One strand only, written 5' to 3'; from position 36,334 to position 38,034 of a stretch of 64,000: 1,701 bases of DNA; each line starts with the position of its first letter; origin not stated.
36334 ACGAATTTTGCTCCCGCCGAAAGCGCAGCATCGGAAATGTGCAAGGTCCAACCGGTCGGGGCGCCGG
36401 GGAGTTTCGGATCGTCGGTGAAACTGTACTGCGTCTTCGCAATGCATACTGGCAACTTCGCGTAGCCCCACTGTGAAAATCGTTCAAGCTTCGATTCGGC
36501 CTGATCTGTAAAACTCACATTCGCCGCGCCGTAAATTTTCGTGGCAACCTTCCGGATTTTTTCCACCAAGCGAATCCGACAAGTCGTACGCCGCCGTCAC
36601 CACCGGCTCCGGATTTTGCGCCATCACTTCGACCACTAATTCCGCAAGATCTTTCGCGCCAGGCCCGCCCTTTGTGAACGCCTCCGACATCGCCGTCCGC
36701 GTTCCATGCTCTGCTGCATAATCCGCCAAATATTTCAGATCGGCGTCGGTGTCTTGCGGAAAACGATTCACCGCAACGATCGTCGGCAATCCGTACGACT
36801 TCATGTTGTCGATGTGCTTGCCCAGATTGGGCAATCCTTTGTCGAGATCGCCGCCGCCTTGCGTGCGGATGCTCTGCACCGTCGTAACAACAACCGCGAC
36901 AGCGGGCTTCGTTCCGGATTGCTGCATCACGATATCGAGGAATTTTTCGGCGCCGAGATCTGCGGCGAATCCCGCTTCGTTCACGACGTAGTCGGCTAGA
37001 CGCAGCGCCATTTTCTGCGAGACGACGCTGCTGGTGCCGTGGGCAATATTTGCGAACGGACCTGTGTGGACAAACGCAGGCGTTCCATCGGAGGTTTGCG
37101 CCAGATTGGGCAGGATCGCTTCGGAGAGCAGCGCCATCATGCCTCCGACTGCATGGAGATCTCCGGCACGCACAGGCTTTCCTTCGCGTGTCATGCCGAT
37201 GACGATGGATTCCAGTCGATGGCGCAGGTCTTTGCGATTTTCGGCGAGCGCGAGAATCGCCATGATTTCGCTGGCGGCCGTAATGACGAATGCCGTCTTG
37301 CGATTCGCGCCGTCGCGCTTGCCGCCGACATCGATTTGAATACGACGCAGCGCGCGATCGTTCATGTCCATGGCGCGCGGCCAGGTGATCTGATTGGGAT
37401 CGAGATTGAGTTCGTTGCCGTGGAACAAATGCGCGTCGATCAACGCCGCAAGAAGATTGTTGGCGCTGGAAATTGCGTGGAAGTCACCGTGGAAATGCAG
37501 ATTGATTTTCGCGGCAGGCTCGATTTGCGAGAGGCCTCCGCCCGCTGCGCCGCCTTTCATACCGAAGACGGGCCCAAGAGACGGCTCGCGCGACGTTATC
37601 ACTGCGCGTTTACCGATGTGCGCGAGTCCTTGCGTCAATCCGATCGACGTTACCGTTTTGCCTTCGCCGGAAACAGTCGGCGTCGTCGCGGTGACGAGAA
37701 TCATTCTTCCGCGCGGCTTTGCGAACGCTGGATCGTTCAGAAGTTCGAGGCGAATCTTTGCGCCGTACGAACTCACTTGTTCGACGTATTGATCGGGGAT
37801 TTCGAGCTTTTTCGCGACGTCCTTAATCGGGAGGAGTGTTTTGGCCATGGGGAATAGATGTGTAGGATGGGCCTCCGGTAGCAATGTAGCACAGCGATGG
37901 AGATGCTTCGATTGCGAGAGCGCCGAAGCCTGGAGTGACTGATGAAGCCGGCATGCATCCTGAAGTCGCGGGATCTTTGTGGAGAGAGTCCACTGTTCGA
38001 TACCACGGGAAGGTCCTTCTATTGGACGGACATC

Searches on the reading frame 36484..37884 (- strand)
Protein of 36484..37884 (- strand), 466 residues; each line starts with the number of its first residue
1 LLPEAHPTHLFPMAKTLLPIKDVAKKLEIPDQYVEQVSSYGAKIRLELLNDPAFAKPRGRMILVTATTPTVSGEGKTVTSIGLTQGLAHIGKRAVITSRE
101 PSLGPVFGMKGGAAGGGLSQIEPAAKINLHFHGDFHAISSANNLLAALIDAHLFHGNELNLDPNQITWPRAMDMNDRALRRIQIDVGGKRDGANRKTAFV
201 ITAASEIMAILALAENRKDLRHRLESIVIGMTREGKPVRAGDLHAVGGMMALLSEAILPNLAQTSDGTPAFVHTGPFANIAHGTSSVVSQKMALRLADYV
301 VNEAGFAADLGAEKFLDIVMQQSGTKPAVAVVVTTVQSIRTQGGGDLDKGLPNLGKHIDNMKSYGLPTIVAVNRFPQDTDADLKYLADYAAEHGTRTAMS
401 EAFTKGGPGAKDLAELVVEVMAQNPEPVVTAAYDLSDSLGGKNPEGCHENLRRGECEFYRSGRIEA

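Call 79: search_protein_families(library=pfam, proteins=[window:36484-37884:-], max_evalue=0.00001)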
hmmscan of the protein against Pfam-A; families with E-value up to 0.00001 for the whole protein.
window:36484-37884:- (466 aa): 1 family
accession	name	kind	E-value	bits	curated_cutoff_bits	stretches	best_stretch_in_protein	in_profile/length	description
PF01268.25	FTHFS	-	7.5e-172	572.9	27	1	15-440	10-445/556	Formate--tetrahydrofolate ligase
